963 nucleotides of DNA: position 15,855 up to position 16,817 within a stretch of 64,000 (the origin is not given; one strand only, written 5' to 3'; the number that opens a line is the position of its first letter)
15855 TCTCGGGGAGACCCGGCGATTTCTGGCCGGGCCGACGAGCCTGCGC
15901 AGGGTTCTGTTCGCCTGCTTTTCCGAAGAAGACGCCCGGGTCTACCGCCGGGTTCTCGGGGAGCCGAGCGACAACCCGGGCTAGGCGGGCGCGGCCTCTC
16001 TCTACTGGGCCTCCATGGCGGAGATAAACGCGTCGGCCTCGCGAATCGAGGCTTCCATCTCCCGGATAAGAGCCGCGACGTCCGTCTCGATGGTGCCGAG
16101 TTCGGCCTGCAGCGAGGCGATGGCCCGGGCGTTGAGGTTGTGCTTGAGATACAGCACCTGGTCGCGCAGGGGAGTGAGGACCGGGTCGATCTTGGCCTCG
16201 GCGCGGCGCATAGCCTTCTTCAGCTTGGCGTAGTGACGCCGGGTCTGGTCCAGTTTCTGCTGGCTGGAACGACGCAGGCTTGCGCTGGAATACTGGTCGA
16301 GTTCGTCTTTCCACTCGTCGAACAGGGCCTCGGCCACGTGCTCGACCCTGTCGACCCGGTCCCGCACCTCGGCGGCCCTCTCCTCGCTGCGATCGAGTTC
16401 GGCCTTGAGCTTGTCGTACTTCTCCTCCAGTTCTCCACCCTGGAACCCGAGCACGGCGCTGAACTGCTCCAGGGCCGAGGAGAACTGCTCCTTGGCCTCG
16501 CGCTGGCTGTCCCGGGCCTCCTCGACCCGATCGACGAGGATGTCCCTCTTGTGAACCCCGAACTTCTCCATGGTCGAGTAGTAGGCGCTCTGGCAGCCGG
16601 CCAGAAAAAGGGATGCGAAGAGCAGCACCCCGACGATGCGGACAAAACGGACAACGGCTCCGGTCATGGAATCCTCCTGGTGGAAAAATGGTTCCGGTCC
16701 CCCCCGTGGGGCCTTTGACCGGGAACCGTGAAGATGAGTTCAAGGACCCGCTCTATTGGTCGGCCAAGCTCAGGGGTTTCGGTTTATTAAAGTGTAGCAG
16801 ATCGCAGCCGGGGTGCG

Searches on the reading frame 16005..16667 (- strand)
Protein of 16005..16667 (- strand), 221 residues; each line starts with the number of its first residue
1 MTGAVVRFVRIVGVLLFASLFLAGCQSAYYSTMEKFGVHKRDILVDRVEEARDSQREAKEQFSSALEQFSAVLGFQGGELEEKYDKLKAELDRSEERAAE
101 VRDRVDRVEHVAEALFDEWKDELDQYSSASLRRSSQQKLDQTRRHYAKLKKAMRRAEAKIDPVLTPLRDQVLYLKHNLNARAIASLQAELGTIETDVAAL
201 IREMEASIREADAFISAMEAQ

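Call 56: find_encoding_contigs(protein=window:16005-16667:-, flank=10000, max_places=10)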
Protein window:16005-16667:- (221 aa): 3 contigs read that carry it; 3 places shown.
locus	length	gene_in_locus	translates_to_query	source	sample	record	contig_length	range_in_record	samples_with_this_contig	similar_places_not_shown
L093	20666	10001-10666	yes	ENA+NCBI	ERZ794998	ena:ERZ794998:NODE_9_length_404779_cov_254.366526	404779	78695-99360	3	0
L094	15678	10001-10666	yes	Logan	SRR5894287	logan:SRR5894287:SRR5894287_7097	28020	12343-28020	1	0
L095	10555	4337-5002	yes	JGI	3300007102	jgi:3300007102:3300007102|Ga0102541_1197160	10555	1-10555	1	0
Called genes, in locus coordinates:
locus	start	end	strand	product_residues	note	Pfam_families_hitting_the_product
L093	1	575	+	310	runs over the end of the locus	PF03851:UvdE, PF01261:AP_endonuc_2 (weak)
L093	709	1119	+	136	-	-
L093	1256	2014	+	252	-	PF23023:Anti-Pycsar_Apyc1 (weak), PF00753:Lactamase_B, PF12706:Lactamase_B_2, PF02112:PDEase_II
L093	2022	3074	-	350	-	PF01590:GAF, PF13185:GAF_2, PF13492:GAF_3, PF00990:GGDEF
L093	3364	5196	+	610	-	PF05226:CHASE2, PF00211:Guanylate_cyc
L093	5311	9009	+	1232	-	PF17170:DUF5128 (faint), PF01436:NHL (weak), PF00041:fn3 (faint), PF00515:TPR_1 (faint), PF07719:TPR_2 (faint), PF13414:TPR_11 (weak), PF13432:TPR_16 (weak), PF14559:TPR_19 (weak), +6 more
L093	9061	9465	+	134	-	-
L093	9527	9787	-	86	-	-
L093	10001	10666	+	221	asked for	PF11172:DUF2959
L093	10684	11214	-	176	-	PF01661:Macro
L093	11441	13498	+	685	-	PF02310:B12-binding, PF04055:Radical_SAM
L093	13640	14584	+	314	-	PF03966:Trm112p, PF13489:Methyltransf_23 (weak), PF08241:Methyltransf_11 (weak), PF13649:Methyltransf_25 (faint), PF13847:Methyltransf_31 (faint)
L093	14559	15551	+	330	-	PF01244:Peptidase_M19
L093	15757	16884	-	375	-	PF00266:Aminotran_5, PF22580:KYNU_C (weak)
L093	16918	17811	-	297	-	PF03747:ADP_ribosyl_GH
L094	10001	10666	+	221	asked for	PF11172:DUF2959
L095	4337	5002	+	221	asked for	PF11172:DUF2959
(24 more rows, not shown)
